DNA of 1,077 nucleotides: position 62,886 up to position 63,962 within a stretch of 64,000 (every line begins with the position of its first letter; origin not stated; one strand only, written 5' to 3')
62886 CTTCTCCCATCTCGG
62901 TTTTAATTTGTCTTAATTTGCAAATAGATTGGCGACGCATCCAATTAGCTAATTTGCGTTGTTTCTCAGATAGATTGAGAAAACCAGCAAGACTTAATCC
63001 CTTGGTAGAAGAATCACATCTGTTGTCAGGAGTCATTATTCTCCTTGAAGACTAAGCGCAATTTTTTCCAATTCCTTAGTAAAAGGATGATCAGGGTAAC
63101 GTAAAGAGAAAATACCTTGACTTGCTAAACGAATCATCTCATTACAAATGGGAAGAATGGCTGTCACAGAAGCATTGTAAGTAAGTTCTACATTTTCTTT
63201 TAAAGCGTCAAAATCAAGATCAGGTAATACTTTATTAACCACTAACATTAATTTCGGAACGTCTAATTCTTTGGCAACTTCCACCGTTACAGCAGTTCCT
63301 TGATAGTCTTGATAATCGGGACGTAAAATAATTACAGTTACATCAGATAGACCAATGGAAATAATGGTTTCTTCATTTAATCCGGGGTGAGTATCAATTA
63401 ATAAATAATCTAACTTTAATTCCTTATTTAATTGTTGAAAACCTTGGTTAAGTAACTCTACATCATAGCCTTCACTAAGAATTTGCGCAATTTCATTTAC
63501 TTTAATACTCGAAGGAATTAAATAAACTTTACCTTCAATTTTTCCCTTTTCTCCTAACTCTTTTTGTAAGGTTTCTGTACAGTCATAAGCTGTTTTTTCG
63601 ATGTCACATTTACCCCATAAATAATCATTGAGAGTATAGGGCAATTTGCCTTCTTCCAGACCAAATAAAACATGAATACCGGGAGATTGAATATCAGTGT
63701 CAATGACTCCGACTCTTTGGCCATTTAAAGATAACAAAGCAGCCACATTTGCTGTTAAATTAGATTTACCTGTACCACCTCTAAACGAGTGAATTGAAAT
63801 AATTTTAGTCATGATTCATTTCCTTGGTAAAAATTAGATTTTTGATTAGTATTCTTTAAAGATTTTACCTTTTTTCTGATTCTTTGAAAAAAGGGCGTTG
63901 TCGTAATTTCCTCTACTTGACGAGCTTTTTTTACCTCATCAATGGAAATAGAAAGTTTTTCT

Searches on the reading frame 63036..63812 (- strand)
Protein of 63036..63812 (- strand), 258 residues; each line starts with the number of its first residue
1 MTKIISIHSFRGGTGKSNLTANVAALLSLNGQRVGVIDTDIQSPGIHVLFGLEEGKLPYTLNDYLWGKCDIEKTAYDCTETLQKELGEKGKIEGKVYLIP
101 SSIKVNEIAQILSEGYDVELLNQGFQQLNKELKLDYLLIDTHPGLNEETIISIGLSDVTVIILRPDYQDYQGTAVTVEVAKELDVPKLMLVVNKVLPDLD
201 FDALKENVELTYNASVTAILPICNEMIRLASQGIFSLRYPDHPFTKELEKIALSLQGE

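Call 64: search_protein_families(library=ncbifam, proteins=[window:63036-63812:-], max_evalue=1e-8)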
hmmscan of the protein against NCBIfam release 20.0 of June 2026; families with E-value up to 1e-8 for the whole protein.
window:63036-63812:- (258 aa): 7 families
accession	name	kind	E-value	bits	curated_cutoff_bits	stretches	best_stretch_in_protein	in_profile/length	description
TIGR01969.1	minD_arch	subfamily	4e-24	85.1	201.75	1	4-257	2-232/251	cell division ATPase MinD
NF047398.1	AAA_KGGVGR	domain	7e-22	78.7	90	1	3-176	3-185/190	KGGVGR-motif variant AAA ATPase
TIGR01968.1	minD_bact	equivalog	5.2e-14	52.2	212.9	1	3-234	2-215/261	septum site-determining protein MinD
NF041136.1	MrpORP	equivalog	7.6e-14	51.8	450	1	3-57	6-60/365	iron-sulfur cluster carrier protein MrpORP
NF041546.1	ParA_partition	equivalog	3.7e-13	49.5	180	0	4-43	1-40/203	ParA family partition ATPase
TIGR03371.1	cellulose_yhjQ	equivalog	7.7e-11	41.9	157.85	0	3-43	2-42/246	cellulose biosynthesis protein BcsQ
NF008669.0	PRK11670.1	equivalog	6.7e-09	35.1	348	0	3-54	108-159/369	iron-sulfur cluster carrier protein ApbC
